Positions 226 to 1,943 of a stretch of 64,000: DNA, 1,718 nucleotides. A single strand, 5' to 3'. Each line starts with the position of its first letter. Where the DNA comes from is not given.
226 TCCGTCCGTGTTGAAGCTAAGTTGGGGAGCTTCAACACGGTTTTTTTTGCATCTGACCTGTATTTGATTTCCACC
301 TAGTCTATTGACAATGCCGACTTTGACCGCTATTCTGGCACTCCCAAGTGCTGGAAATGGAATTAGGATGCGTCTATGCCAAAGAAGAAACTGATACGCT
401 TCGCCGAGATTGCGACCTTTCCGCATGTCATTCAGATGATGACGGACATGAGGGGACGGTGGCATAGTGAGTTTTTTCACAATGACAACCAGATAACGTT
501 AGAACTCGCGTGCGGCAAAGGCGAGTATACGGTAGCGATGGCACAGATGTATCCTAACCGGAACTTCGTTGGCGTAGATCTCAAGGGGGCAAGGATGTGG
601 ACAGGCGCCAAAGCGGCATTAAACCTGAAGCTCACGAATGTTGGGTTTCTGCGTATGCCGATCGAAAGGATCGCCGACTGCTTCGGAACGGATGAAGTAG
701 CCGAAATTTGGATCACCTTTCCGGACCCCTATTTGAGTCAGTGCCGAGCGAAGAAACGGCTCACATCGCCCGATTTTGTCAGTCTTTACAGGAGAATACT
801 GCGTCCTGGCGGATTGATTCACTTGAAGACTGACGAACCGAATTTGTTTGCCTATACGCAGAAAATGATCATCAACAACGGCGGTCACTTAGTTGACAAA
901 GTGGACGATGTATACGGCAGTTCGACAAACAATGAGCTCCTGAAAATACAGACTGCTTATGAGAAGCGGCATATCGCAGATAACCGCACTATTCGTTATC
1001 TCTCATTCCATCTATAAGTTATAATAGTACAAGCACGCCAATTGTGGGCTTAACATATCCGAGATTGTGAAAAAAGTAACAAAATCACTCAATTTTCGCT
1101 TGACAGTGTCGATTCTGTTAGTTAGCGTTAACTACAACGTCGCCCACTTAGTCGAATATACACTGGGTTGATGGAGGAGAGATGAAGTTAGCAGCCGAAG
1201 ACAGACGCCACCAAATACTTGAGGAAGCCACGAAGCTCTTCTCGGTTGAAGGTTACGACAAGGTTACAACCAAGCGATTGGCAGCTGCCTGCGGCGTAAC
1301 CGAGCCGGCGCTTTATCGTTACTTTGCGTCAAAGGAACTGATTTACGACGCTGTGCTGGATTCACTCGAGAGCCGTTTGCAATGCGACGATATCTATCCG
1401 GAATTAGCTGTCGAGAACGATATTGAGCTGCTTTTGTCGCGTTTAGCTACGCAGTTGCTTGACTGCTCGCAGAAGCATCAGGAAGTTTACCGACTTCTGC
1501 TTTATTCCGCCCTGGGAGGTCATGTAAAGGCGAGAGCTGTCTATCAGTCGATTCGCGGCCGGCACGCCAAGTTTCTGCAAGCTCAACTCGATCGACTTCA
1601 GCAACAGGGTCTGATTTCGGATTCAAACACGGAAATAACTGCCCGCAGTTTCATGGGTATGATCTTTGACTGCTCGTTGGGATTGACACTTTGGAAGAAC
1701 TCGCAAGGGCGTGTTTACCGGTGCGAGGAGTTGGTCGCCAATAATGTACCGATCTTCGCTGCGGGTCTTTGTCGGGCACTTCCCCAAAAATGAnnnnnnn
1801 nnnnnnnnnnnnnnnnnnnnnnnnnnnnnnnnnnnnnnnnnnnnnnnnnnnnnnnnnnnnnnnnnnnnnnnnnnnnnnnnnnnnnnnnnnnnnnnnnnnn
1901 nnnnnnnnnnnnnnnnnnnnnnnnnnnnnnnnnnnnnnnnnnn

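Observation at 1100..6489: TetR-controlled tandem of two CbcL-like multiheme cytochrome c / cytochrome b fusion proteins (17 and 11 hemes)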

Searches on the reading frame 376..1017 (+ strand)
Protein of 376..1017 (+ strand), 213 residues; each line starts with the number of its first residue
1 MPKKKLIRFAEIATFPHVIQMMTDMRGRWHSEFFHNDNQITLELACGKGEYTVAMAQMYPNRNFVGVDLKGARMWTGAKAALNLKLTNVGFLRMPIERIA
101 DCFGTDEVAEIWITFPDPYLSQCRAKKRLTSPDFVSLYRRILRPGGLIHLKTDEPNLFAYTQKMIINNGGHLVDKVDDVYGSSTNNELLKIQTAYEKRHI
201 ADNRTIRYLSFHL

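Call 4: search_protein_families(library=pfam, proteins=[window:376-1017:+], max_evalue=0.01)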
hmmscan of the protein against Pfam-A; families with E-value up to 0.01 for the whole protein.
window:376-1017:+ (213 aa): 7 families
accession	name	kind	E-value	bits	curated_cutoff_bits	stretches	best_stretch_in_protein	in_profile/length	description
PF02390.23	Methyltransf_4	-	3.7e-28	98.6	24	1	38-206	2-170/173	Putative methyltransferase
PF13847.12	Methyltransf_31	-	4.7e-07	30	27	1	36-123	2-82/145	Methyltransferase domain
PF13649.12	Methyltransf_25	-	6e-06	27.3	27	1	42-105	2-62/97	Methyltransferase domain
PF24675.1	NpmA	-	0.00031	20.5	60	1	24-116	10-105/214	16S rRNA (adenine(1408)-N(1))-methyltransferase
PF08241.18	Methyltransf_11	-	0.003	18.6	21.2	0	42-97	1-52/95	Methyltransferase domain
PF08242.18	Methyltransf_12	-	0.0038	18.4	30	0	42-93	1-52/98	Methyltransferase domain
PF05958.17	tRNA_U5-meth_tr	-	0.0077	15.7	23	1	28-101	192-263/357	tRNA (Uracil-5-)-methyltransferase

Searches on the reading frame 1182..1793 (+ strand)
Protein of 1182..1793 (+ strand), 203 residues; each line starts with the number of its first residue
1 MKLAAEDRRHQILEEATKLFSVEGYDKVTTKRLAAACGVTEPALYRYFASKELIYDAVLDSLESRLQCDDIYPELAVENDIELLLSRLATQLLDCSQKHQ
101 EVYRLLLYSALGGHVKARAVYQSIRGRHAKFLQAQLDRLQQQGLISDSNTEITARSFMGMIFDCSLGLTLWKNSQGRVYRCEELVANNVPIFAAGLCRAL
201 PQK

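Call 4: search_protein_families(library=pfam, proteins=[window:1182-1793:+], max_evalue=0.01)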
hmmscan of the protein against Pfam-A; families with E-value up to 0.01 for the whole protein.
window:1182-1793:+ (203 aa): 4 families
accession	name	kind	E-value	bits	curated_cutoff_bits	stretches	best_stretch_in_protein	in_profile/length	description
PF00440.29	TetR_N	-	6.7e-16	58.2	24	1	12-58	1-47/47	Bacterial regulatory proteins, tetR family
PF21351.2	TetR_C_41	-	0.0032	18.2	27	1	127-166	43-82/108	Tetracyclin repressor-like, C-terminal domain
PF14246.11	TetR_C_7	-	0.0042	17.5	22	0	88-164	6-84/119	AefR-like transcriptional repressor, C-terminal domain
PF13022.12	HTH_Tnp_1_2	-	0.0057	17.2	27.9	0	16-54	15-53/122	Helix-turn-helix of insertion element transposase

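Call 5: search_protein_families(library=ncbifam, proteins=[window:1182-1793:+], max_evalue=0.01)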
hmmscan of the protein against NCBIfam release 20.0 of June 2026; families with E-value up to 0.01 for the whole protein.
window:1182-1793:+ (203 aa): 19 families
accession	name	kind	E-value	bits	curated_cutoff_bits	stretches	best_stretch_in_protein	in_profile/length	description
NF007015.0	PRK09480.1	equivalog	2.2e-16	60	120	1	4-111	7-113/197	nucleoid occlusion factor SlmA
NF050111.1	TransRegSACE7040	equivalog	4.6e-13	49.5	250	1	7-67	1-61/186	SACE_7040 family transcriptional regulator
NF053731.1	TransRegFasRMycb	equivalog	1.7e-10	41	330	1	2-144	6-144/199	HTH-type transcriptional activator FasR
NF041196.1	ScbR_bind_reg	equivalog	4.6e-09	36.7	150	1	5-66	4-65/191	ScbR family autoregulator-binding transcription factor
TIGR03968.1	mycofact_TetR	equivalog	5.5e-09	35.9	224.9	1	7-82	9-86/190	mycofactocin system transcriptional regulator MftR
NF007949.0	PRK10668.1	equivalog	1e-08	34.9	271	1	2-71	6-75/216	multidrug efflux transporter transcriptional repressor AcrR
NF010319.1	PRK13756.1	equivalog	7.7e-08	32.4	265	1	9-60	4-55/199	tetracycline resistance transcriptional repressor TetR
TIGR03613.1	RutR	equivalog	1.4e-06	28.3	368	1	4-64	5-66/202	pyrimidine utilization regulatory protein R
NF051852.1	efflux_TF_MtrR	exception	2.8e-06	27.3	280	1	2-67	5-70/205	multidrug efflux system transcriptional repressor MtrR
NF058643.1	TranRegCurRPseudo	equivalog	3.4e-06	26.9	300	1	1-62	1-62/193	TetR family transcriptional repressor CurR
NF033703.1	transcr_KstR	equivalog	3.4e-06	26.8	280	1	4-56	4-57/185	cholesterol catabolism transcriptional regulator KstR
NF037937.1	septum_RefZ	equivalog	1.4e-05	25.1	180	1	9-107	1-100/195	forespore capture DNA-binding protein RefZ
NF007430.0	PRK09975.1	equivalog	4.9e-05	22.6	274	1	4-87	8-92/220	acrEF/envCD operon transcriptional regulator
NF011584.0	PRK15008.1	equivalog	9.5e-05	22.3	230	1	6-61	17-72/212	HTH-type transcriptional regulator RutR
NF053878.1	FATransRegFadRBac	equivalog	0.00024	20.9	200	1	8-60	4-56/190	fatty acid metabolism transcriptional regulator FadR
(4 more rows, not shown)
